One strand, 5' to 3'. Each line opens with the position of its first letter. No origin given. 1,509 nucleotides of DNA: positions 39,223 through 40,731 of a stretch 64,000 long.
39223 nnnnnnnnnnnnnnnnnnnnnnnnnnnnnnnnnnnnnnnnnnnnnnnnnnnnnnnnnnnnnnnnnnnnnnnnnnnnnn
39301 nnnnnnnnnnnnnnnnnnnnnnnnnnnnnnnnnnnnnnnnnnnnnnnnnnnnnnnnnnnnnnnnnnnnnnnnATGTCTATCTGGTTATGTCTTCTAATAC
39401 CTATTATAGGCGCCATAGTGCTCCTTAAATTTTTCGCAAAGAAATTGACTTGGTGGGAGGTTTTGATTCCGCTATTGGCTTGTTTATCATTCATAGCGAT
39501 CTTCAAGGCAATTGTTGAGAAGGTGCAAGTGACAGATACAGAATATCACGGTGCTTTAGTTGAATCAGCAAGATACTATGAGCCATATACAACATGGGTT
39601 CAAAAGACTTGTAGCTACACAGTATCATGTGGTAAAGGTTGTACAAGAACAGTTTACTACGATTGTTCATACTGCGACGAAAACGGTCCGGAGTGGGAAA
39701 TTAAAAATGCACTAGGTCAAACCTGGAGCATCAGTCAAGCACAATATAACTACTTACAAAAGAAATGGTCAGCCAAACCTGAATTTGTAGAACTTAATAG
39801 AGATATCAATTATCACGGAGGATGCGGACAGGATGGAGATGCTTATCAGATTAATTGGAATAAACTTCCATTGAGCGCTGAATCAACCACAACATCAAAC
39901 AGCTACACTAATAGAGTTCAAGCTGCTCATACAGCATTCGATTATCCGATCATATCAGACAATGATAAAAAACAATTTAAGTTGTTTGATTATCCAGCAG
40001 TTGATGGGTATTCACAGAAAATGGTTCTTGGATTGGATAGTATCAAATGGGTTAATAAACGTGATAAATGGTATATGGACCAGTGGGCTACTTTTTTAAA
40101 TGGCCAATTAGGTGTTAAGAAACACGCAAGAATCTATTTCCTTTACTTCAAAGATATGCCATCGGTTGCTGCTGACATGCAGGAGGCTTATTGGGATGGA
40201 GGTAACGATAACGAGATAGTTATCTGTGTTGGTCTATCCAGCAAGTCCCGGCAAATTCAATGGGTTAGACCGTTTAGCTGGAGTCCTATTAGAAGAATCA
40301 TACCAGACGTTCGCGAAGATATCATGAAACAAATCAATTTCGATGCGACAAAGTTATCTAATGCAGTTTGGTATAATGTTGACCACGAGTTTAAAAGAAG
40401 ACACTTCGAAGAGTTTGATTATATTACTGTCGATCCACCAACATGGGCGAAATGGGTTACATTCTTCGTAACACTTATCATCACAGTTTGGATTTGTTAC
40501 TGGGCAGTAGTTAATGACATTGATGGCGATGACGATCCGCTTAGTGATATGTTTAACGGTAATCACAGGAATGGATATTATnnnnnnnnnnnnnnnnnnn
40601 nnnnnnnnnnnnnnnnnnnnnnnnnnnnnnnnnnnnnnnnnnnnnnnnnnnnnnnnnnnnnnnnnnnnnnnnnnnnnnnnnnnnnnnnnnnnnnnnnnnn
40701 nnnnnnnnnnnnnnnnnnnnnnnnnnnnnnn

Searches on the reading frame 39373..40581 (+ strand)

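Call 25: search_protein_families(library=pfam, proteins=[window:39373-40581:+], max_evalue=0.001)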
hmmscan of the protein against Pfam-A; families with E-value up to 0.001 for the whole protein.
window:39373-40581:+ (403 aa): 0 families

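Call 26: search_protein_families(library=phrogs, proteins=[window:39373-40581:+], max_evalue=0.001)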
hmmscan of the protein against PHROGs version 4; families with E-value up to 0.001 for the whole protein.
window:39373-40581:+ (403 aa): 1 family
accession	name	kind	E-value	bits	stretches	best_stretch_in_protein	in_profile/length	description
phrog_2087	-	unknown function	7.9e-35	121.3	1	1-383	1-357/360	-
